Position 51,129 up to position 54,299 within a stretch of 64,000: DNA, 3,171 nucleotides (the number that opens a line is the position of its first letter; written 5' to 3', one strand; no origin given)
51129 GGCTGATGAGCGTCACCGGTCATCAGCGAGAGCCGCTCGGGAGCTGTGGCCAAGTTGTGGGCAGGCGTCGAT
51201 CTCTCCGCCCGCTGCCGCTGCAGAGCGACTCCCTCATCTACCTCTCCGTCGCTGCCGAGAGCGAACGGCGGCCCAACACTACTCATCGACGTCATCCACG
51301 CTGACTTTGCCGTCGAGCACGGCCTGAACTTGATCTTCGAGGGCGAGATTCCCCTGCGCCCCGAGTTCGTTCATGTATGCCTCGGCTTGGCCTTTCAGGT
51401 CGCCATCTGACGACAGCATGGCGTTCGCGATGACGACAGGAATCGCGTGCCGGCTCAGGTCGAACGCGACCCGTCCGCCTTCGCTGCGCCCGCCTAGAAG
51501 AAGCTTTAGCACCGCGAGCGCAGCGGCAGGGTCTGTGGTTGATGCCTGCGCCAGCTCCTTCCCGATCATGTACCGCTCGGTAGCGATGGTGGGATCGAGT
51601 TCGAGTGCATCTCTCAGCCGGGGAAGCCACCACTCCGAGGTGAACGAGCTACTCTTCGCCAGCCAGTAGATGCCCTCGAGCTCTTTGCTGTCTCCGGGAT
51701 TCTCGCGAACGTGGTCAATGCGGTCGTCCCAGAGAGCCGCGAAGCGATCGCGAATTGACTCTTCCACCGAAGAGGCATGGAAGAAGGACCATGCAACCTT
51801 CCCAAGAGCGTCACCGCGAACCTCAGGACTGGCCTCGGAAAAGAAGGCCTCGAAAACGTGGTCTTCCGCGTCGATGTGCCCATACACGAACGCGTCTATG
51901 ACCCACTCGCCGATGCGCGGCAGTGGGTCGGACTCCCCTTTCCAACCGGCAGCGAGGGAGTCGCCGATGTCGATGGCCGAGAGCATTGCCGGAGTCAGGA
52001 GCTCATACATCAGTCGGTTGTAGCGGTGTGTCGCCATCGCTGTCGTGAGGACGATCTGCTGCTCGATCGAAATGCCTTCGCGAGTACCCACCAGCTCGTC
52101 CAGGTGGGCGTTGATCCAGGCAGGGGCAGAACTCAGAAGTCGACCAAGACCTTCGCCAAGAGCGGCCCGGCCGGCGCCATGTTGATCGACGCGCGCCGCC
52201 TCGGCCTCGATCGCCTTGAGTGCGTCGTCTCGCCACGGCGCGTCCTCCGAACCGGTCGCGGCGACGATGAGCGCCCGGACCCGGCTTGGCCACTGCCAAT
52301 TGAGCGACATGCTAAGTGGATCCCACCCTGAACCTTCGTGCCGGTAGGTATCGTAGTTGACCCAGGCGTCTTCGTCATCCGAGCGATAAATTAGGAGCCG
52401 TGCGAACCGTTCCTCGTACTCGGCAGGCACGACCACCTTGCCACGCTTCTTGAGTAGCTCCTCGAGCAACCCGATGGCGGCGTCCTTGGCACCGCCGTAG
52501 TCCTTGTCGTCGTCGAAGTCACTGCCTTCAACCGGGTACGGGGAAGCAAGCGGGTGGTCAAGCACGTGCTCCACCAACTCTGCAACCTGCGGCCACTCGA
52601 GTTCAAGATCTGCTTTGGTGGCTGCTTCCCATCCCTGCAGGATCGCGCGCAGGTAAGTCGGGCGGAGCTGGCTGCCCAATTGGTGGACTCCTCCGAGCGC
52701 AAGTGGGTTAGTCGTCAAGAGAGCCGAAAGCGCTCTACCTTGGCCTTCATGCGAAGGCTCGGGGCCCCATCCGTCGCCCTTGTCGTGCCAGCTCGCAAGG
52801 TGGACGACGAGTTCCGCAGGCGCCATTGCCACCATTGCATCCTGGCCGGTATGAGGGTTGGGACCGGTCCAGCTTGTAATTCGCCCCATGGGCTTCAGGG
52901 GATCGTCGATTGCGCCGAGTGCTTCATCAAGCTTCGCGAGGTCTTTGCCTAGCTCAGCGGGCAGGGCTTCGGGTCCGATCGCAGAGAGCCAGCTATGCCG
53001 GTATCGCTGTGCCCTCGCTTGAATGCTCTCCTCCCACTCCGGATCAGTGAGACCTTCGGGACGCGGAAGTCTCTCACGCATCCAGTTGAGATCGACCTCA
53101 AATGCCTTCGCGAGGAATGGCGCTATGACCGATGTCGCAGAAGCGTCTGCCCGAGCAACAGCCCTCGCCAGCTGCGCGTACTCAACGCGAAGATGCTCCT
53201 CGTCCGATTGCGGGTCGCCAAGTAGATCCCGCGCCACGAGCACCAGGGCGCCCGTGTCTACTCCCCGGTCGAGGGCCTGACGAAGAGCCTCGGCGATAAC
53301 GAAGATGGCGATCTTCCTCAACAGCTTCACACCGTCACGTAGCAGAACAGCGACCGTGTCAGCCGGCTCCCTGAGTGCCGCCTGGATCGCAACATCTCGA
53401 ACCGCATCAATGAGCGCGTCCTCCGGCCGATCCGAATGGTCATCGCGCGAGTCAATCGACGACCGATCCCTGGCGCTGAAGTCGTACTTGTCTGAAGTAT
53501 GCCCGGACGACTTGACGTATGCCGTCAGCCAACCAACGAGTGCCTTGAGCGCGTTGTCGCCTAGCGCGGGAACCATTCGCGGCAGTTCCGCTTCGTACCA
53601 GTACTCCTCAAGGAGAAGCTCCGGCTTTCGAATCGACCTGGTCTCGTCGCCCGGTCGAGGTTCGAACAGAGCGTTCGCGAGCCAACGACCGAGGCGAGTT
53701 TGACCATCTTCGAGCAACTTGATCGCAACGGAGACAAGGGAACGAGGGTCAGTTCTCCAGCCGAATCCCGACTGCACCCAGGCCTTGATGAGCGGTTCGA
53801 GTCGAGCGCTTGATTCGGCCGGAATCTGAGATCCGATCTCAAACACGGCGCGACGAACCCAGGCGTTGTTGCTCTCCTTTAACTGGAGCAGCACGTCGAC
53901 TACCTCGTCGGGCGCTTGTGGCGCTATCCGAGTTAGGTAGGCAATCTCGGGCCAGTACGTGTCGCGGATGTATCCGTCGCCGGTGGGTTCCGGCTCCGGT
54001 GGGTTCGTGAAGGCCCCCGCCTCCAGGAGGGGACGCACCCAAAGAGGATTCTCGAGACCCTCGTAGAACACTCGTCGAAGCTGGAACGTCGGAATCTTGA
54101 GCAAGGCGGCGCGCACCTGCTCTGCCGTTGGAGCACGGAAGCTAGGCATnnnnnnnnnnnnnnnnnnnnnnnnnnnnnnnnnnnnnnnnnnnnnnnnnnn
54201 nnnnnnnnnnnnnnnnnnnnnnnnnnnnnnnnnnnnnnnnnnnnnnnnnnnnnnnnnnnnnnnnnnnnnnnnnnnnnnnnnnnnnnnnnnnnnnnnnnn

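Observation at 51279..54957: Unrecognised three-gene operon (46 aa, 222 aa, 956 aa) in a low-GC pocket bracketed by paralogous HTH genes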

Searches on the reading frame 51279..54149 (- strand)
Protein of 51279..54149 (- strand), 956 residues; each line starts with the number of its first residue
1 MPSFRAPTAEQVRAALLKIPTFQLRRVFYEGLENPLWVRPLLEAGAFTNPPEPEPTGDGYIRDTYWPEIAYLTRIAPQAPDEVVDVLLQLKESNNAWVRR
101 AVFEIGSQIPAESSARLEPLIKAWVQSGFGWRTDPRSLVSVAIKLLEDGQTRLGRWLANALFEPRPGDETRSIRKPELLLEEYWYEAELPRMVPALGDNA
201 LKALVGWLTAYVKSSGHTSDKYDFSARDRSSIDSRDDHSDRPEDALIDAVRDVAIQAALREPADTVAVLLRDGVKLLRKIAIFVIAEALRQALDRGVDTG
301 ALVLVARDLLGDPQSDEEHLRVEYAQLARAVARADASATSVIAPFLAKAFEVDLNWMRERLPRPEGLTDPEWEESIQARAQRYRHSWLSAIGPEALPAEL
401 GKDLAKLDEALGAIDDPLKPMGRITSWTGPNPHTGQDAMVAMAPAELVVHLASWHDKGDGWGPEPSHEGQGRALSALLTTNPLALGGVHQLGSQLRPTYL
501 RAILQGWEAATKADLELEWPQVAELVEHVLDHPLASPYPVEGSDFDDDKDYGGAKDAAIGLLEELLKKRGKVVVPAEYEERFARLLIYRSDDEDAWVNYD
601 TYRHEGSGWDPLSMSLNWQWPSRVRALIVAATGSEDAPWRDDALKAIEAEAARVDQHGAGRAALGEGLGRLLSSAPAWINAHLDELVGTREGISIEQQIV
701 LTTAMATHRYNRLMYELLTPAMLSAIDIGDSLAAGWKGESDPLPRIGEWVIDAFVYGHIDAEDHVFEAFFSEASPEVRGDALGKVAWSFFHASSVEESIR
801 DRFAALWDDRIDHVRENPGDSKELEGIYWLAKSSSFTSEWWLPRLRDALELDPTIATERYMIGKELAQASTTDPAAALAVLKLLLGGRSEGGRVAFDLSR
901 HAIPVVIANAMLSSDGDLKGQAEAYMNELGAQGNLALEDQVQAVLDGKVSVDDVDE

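Call 3: search_protein_families(library=pfam, proteins=[window:51279-54149:-], max_evalue=1)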
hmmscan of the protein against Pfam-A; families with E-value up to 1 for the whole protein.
window:51279-54149:- (956 aa): 0 families

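Call 4: search_protein_families(library=padloc, proteins=[window:51279-54149:-], max_evalue=1)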
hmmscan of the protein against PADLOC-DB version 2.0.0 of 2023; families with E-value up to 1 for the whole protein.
window:51279-54149:- (956 aa): 1 family
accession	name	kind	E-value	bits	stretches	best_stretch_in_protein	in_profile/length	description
PDLC04166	Dsr1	-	0.00038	16.3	2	425-531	727-831/1227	-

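Call 5: search_protein_families(library=ncbifam, proteins=[window:51279-54149:-], max_evalue=1)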
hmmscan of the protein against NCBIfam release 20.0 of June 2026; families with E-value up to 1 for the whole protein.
window:51279-54149:- (956 aa): 0 families

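Call 6: find_homologous_proteins(query=window:51279-54149:-)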
Query window:51279-54149:- (956 aa): 323 proteins with E <= 0.001 among 8000 candidates; the best 120 are listed.
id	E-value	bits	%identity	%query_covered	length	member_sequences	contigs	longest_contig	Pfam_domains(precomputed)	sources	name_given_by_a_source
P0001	0.0e+0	2036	94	100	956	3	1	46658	-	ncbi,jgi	jgi:hypothetical protein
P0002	0.0e+0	1959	90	100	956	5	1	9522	-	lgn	-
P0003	0.0e+0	1928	89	100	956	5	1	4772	-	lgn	-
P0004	0.0e+0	1800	83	100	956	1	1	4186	-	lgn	-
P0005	0.0e+0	1797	82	100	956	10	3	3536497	-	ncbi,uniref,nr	ncbi:hypothetical protein GCM10017576_32160 [Microbacterium barkeri]|uniref:Uncharacterized protein 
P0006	0.0e+0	1776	81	100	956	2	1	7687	-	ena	-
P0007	0.0e+0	1776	81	100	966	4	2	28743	-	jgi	jgi:hypothetical protein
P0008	0.0e+0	1741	80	100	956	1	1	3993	-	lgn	-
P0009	0.0e+0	1728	79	100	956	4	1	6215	-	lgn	-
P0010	0.0e+0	1726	79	100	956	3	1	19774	-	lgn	-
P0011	0.0e+0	1709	79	100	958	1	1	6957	-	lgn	-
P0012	0.0e+0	1705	79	99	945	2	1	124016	-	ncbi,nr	ncbi:hypothetical protein B7R23_05560 [Subtercola boreus]|nr:hypothetical protein B7R23_05560 [Subte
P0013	0.0e+0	1704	78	100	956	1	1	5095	-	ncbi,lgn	-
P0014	0.0e+0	1693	77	100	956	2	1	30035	-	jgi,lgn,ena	-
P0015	0.0e+0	1690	76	100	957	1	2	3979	-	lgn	-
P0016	0.0e+0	1688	77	100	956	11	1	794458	-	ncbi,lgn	-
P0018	0.0e+0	1655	76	100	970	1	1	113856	-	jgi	jgi:hypothetical protein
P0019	0.0e+0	1650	78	97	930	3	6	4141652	-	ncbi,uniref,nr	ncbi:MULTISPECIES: hypothetical protein [unclassified Leifsonia]|uniref:hypothetical protein n=1 Tax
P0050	0.0e+0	1208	57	100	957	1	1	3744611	-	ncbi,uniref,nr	ncbi:hypothetical protein [Citricoccus sp. K5]|uniref:hypothetical protein n=1 Tax=Citricoccus sp. K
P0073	0.0e+0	1045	51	99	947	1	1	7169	-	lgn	-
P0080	0.0e+0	1029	49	100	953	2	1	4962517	-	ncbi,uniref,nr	ncbi:hypothetical protein GU243_08915 [Pseudarthrobacter psychrotolerans]|uniref:Uncharacterized pro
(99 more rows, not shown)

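Call 8: find_encoding_contigs(protein=P0005, flank=10000, max_places=2)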
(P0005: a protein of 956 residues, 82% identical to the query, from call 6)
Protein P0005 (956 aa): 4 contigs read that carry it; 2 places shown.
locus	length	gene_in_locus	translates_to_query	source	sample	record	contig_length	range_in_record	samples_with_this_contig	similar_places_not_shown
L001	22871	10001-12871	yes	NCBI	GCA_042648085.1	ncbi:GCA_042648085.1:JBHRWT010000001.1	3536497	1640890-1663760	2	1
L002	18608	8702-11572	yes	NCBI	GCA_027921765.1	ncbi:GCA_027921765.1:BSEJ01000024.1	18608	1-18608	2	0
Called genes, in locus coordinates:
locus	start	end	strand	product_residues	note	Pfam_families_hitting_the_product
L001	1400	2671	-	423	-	PF04286:DUF445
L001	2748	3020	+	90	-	PF02583:Trns_repr_metal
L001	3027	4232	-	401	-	PF07690:MFS_1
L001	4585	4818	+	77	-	PF00462:Glutaredoxin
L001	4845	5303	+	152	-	PF07972:Flavodoxin_NdrI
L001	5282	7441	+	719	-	PF08343:RNR_N, PF00317:Ribonuc_red_lgN, PF02867:Ribonuc_red_lgC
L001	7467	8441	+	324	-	PF00268:Ribonuc_red_sm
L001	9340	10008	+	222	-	-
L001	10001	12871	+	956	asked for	-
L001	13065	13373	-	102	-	-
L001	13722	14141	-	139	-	PF00583:Acetyltransf_1, PF13673:Acetyltransf_10 (weak), PF13508:Acetyltransf_7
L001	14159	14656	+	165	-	PF00293:NUDIX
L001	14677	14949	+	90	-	-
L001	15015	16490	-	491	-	PF03600:CitMHS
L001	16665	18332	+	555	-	PF17203:sCache_3_2, PF00989:PAS (weak), PF08448:PAS_4, PF14689:SPOB_a (weak), PF13581:HATPase_c_2 (weak), PF02518:HATPase_c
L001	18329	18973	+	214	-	PF00072:Response_reg, PF01978:TrmB (faint), PF25213:HVO_A0261_N, PF01022:HTH_5 (weak), PF12802:MarR_2 (weak), PF12840:HTH_20, PF13412:HTH_24 (weak), PF09339:HTH_IclR (weak)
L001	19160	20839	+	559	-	PF02720:DUF222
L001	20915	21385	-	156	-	PF00578:AhpC-TSA, PF08534:Redoxin, PF13911:AhpC-TSA_2 (weak)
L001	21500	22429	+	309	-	PF00005:ABC_tran, PF13304:AAA_21 (weak)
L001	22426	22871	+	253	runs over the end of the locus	PF01061:ABC2_membrane (weak)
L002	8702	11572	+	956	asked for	-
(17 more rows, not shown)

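Call 9: find_encoding_contigs(protein=P0050, flank=10000, max_places=2)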
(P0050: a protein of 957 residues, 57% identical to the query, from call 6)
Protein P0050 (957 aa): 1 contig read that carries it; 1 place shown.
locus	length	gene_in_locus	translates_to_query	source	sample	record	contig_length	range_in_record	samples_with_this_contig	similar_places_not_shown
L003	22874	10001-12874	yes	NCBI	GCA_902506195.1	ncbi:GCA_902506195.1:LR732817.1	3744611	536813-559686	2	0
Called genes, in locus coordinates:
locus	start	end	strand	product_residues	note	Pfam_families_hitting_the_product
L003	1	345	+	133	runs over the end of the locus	PF18029:Glyoxalase_6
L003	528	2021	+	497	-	PF00171:Aldedh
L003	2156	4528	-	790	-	PF11992:TgpA_N (weak), PF01841:Transglut_core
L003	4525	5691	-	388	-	-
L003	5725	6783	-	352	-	PF20030:bpMoxR (faint), PF01078:Mg_chelatase (faint), PF00004:AAA (weak), PF07726:AAA_3, PF07728:AAA_5, PF17863:AAA_lid_2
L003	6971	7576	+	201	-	PF01386:Ribosomal_L25p, PF14693:Ribosomal_TL5_C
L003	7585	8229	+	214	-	PF01195:Pept_tRNA_hydro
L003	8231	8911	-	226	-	PF01451:LMWPc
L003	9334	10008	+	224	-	-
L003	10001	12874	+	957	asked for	-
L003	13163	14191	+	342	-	PF01026:TatD_DNase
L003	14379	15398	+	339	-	PF03990:DUF348, PF07501:G5, PF06737:Transglycosylas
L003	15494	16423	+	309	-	PF00398:RrnaAD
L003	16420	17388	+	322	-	PF00288:GHMP_kinases_N, PF08544:GHMP_kinases_C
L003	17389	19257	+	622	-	PF00005:ABC_tran, PF02463:SMC_N (faint), PF13555:AAA_29 (faint), PF01926:MMR_HSR1 (faint), PF13304:AAA_21 (faint), PF13476:AAA_23 (faint), PF00005:ABC_tran, PF16326:ABC_tran_CTD (weak)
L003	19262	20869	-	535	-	PF00496:SBP_bac_5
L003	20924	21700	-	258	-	PF13191:AAA_16 (weak), PF00005:ABC_tran, PF13401:AAA_22 (weak), PF08352:oligo_HPY (faint)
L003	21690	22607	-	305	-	PF00005:ABC_tran, PF08352:oligo_HPY (weak)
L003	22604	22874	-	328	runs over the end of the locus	PF00528:BPD_transp_1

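Call 10: find_encoding_contigs(protein=P0080, flank=10000, max_places=2)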
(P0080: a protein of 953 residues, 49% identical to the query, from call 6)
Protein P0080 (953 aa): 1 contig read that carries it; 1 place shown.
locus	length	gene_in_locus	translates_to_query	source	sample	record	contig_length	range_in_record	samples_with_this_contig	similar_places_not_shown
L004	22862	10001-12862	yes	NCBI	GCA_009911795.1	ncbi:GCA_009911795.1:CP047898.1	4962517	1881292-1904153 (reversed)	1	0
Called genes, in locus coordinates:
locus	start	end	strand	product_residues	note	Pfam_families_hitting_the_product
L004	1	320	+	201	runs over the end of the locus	-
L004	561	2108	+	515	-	PF00665:rve, PF22483:Mu-transpos_C_2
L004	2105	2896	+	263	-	PF01695:IstB_IS21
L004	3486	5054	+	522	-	PF12161:HsdM_N, PF02384:N6_Mtase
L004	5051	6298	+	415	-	PF01420:Methylase_S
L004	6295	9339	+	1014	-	PF04313:HSDR_N, PF00270:DEAD, PF04851:ResIII, PF18766:SWI2_SNF2, PF22679:T1R_D3-like, PF12008:EcoR124_C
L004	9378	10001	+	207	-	-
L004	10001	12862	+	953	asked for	-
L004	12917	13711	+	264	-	-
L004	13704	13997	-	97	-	PF13384:HTH_23 (faint), PF19575:HTH_58 (faint)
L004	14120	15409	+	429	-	PF14690:Zn_ribbon_ISL3, PF13542:HTH_Tnp_ISL3, PF01610:DDE_Tnp_ISL3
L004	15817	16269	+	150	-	PF07963:N_methyl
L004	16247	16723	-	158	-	PF04545:Sigma70_r4 (faint), PF13384:HTH_23 (faint), PF13936:HTH_38 (faint), PF19575:HTH_58 (faint)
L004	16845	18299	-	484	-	PF02386:TrkH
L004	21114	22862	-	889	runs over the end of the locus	PF02702:KdpD, PF00582:Usp (weak), PF13493:DUF4118, PF00512:HisKA, PF02518:HATPase_c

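Call 17: search_solved_structures(query=A1, max_evalue=10)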
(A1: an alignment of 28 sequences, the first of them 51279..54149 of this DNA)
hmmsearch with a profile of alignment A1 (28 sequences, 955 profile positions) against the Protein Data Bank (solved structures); distinct sequences matched with E-value up to 10: 0.

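Call 22: find_related_loci(query=A1, collection=genome_contigs, flank=10000)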
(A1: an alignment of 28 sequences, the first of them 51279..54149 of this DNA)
Query A1 (956 aa) in genome_contigs; peptide patterns used: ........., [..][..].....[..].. (x = any residue, [..] = any of these).
80 stretches matched a pattern; 44 encode a relative of the query (tblastn E <= 1e-3); 44 distinct loci.
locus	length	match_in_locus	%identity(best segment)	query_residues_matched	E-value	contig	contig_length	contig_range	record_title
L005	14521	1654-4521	79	1-956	0e+0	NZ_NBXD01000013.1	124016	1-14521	Subtercola boreus strain P27979 contig00013, whole genome shotgun sequence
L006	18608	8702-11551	82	1-950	0e+0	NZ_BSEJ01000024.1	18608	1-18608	Microbacterium barkeri strain VKM Ac-1020 spades_K_25_97_24, whole genome shotgun sequence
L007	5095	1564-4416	78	1-951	0e+0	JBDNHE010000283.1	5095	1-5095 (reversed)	MAG: Gemmatimonadota bacterium isolate concoct.244_sub.ELB k141_1366801, whole genome shotgun sequence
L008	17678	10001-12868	77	1-956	0e+0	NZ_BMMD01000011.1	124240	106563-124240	Agromyces bauzanensis strain CGMCC 1.8984 sequence11, whole genome shotgun sequence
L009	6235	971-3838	67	1-956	0e+0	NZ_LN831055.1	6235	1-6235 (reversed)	Flaviflexus massiliensis strain SIT4, whole genome shotgun sequence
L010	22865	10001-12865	60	1-956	0e+0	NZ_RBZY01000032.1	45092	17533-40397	Microbacterium enclense strain ZYFD042 scaffold32, whole genome shotgun sequence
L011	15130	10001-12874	59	1-956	0e+0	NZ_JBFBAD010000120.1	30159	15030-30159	Actinoplanes sp. NPDC051411 NPDC051411_128_G1.ctg-0120, whole genome shotgun sequence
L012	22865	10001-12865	57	4-956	0e+0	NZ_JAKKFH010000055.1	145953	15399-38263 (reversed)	Micromonospora alfalfae strain MED01 MED01_55, whole genome shotgun sequence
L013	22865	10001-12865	60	1-956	0e+0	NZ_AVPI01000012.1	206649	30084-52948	Knoellia flava TL1 contig2, whole genome shotgun sequence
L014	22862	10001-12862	57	3-956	0e+0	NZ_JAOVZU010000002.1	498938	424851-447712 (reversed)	Actinotalea sp. M2MS4P-6 Scaffold2, whole genome shotgun sequence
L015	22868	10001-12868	54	1-954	0e+0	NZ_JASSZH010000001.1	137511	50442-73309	Psychromicrobium xiongbiense strain YIM S02556 contig1, whole genome shotgun sequence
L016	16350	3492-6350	51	1-956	0e+0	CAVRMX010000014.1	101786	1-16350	MAG: uncultured Actinomycetes bacterium isolate MFD05521.bin.3.92 genome assembly, contig: contig_2722, whole genome sho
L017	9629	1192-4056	59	1-956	0e+0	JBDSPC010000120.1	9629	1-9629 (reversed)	MAG: Nocardioides sp. isolate cluster1_bin.454 k127_9382643, whole genome shotgun sequence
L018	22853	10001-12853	49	1-956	0e+0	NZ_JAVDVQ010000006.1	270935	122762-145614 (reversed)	Arthrobacter ginsengisoli strain BE167 Ga0454532_06, whole genome shotgun sequence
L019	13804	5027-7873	51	3-956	0e+0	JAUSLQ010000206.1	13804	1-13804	MAG: Actinomycetota bacterium isolate E19_concoct.bin.17_sub E19_k141_746376, whole genome shotgun sequence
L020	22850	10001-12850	49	1-956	0e+0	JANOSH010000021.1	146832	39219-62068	MAG: Actinomycetes bacterium isolate VAR_4_concoct_295 VAR_4_k141_491987, whole genome shotgun sequence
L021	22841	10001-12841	49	4-956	0e+0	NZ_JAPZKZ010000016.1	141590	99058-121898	Mycobacterium sp. RTGN6 contig00016, whole genome shotgun sequence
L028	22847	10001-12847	47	4-947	0e+0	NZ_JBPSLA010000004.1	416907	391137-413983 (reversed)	Agromyces sp. M3QZ16-3 Scaffold2_1, whole genome shotgun sequence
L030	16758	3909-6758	50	1-955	0e+0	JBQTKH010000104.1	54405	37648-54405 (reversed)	MAG: Microthrixaceae bacterium isolate SAR292 c_000000122980, whole genome shotgun sequence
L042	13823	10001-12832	43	1-945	0e+0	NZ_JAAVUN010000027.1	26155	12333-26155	Kocuria subflava strain YIM 13062 Scaffold27, whole genome shotgun sequence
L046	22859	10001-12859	49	1-956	0e+0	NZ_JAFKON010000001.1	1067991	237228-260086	Arthrobacter humicola strain 53 NODE_1_length_1067991_cov_32.834946, whole genome shotgun sequence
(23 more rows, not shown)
